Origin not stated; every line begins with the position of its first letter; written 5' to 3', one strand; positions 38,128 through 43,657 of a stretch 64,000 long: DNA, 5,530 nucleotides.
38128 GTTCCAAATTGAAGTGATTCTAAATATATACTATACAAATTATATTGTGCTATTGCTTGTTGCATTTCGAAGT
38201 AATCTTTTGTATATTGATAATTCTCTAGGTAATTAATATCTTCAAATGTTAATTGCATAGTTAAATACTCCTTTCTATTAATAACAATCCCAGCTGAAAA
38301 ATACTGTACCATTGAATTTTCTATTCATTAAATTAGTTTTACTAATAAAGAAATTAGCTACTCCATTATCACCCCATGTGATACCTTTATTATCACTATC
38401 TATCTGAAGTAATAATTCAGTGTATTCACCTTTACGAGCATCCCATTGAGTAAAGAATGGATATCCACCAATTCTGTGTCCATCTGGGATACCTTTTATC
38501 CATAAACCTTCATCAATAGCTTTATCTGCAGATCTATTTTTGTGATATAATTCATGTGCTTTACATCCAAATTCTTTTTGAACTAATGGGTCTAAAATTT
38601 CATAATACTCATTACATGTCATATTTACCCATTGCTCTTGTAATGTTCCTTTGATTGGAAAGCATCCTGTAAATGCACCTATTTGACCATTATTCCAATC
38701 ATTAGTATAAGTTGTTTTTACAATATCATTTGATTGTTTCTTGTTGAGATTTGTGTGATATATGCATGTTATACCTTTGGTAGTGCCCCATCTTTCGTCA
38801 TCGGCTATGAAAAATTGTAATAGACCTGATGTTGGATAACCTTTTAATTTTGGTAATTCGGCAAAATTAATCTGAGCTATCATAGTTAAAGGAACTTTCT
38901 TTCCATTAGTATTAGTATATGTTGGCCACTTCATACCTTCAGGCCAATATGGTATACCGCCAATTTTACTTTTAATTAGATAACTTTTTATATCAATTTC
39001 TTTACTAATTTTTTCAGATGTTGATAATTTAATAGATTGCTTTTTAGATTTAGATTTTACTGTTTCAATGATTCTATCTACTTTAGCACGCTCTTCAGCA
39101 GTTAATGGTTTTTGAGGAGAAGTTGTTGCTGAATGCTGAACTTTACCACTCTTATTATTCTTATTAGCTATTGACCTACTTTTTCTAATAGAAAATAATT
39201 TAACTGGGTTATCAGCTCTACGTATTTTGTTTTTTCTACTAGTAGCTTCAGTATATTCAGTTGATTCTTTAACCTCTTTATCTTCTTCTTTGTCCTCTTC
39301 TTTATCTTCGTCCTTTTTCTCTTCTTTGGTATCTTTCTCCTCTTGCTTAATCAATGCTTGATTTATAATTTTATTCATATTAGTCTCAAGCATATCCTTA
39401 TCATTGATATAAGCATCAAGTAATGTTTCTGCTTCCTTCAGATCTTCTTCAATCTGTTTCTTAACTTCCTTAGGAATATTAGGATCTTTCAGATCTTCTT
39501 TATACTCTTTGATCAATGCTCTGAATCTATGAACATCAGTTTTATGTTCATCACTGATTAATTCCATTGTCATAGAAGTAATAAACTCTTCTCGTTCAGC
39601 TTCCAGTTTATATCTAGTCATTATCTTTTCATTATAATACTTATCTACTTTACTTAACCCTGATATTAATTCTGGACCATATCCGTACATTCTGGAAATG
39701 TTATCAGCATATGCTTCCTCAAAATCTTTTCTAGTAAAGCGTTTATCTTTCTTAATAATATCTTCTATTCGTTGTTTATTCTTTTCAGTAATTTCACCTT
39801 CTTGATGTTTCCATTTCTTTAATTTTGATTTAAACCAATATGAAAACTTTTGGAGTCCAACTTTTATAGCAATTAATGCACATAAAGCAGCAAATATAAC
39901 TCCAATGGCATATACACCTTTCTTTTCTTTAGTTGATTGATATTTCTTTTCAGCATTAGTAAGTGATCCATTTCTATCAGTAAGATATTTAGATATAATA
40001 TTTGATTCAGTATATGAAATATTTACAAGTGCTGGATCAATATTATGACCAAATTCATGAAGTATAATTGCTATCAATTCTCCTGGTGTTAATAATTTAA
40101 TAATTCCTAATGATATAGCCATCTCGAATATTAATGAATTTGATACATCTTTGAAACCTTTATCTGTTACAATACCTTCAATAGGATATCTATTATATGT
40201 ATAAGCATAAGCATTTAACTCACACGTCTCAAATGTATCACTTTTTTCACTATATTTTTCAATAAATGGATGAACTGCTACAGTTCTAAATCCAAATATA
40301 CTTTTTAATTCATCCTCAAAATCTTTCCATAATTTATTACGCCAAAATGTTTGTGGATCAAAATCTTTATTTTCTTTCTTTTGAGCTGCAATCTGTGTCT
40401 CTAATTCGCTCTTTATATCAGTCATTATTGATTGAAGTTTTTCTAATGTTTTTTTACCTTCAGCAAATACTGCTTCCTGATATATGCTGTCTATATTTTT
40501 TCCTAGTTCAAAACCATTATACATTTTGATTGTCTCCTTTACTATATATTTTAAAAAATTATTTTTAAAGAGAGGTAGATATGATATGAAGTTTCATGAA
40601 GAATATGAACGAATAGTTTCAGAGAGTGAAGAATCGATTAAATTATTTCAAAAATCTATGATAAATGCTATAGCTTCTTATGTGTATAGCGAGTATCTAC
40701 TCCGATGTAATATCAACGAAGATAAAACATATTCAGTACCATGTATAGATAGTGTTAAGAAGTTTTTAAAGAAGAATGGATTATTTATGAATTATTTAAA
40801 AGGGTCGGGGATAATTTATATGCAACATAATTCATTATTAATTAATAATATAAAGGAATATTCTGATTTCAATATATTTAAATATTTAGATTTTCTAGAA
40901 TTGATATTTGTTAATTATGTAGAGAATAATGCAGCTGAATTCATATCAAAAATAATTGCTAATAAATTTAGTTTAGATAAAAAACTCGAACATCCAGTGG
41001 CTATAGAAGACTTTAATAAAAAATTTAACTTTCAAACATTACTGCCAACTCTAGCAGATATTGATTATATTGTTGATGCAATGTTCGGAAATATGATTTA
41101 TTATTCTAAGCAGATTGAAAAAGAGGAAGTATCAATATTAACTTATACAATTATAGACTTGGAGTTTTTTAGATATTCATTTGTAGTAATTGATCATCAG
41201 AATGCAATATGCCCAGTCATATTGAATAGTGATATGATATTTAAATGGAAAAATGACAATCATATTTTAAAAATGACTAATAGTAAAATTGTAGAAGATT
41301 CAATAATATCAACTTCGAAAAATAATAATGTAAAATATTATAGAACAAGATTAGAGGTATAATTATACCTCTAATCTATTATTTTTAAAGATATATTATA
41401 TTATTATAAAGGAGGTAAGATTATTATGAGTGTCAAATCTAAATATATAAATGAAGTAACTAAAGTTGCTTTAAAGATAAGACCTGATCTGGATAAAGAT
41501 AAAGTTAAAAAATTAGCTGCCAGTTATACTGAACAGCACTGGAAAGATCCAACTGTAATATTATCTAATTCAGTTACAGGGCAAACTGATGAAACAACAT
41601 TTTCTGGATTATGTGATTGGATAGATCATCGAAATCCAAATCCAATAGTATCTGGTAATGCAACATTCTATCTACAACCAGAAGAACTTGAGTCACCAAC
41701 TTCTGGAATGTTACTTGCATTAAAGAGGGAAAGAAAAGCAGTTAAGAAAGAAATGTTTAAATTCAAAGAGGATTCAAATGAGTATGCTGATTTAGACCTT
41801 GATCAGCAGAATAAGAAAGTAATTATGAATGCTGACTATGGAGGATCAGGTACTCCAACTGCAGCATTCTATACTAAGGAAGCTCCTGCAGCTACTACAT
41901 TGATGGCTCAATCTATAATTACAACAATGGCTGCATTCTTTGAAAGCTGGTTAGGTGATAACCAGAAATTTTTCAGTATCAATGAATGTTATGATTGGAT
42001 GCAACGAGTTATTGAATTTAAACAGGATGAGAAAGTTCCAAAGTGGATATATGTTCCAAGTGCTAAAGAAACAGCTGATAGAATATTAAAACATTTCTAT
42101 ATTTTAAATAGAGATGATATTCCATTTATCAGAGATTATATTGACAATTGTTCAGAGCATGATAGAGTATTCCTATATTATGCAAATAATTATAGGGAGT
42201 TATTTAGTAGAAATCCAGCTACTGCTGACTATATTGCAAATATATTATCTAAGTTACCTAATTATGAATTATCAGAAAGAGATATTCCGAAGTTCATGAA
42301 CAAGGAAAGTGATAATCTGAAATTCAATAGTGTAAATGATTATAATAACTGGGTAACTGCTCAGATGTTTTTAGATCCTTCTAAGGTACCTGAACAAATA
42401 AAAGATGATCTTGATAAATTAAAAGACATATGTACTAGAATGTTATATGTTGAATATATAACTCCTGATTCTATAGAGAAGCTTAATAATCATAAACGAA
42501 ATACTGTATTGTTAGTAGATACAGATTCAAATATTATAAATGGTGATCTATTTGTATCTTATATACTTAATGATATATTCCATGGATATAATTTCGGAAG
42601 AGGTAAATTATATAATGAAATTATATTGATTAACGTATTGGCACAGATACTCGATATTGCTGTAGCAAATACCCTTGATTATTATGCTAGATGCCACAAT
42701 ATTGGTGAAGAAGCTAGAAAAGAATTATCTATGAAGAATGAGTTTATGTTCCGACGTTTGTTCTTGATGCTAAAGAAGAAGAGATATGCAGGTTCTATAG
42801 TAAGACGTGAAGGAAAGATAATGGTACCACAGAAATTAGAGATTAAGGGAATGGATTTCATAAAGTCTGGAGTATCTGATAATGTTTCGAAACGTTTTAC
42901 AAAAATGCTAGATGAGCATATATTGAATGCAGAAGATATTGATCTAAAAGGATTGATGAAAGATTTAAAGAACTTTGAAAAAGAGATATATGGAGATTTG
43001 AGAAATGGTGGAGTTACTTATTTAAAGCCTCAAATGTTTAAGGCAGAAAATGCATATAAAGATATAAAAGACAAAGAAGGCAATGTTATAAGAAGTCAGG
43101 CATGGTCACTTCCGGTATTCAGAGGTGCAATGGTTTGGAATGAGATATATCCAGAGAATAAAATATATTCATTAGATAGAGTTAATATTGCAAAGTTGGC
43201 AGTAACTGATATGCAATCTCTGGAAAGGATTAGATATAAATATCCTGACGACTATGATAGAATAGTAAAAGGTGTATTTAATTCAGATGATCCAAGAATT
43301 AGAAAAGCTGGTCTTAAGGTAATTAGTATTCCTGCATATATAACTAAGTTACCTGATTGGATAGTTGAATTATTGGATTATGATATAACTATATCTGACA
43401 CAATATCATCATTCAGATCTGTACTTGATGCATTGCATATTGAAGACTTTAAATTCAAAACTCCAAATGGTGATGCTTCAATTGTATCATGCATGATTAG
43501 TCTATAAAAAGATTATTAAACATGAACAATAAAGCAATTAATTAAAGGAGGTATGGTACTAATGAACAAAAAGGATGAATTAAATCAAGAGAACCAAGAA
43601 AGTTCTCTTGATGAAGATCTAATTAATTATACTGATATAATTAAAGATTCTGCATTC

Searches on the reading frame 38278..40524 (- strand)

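Call 48: search_protein_families(library=phrogs, proteins=[window:38278-40524:-], max_evalue=0.00001)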
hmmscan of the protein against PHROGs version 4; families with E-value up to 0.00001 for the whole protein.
window:38278-40524:- (748 aa): 1 family
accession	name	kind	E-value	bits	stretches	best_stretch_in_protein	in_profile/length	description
phrog_2767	-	unknown function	2.1e-14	54.2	1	130-390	141-410/442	-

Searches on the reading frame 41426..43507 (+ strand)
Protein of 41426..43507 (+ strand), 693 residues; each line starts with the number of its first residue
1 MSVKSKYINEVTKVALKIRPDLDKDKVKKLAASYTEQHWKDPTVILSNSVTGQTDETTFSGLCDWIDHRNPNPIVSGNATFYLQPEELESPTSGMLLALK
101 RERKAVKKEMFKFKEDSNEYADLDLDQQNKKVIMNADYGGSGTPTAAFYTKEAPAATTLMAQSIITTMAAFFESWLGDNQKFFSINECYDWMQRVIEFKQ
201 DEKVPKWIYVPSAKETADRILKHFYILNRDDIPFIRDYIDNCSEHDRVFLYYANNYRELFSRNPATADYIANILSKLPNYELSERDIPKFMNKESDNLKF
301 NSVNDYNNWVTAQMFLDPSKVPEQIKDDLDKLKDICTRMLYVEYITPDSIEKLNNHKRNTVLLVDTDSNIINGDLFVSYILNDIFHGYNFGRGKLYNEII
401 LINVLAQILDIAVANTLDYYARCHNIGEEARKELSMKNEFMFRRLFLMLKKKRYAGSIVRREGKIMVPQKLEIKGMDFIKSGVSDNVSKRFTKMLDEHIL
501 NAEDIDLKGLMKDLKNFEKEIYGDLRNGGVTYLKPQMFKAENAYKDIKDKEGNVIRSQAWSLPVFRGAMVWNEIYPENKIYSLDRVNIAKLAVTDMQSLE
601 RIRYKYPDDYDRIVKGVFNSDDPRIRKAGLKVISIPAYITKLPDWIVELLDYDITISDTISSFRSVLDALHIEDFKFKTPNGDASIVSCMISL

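Call 48: search_protein_families(library=phrogs, proteins=[window:41426-43507:+], max_evalue=0.00001)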
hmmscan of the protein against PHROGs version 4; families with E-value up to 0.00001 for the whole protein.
window:41426-43507:+ (693 aa): 3 families
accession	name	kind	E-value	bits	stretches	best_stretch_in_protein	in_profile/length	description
phrog_2927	-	DNA, RNA and nucleotide metabolism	5e-73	247.7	1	5-672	22-695/710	DNA polymerase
phrog_262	-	DNA, RNA and nucleotide metabolism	2.4e-20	73.2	2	72-176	447-562/856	DNA polymerase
phrog_1918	-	DNA, RNA and nucleotide metabolism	5.2e-15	56.4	1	354-590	93-315/382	DNA polymerase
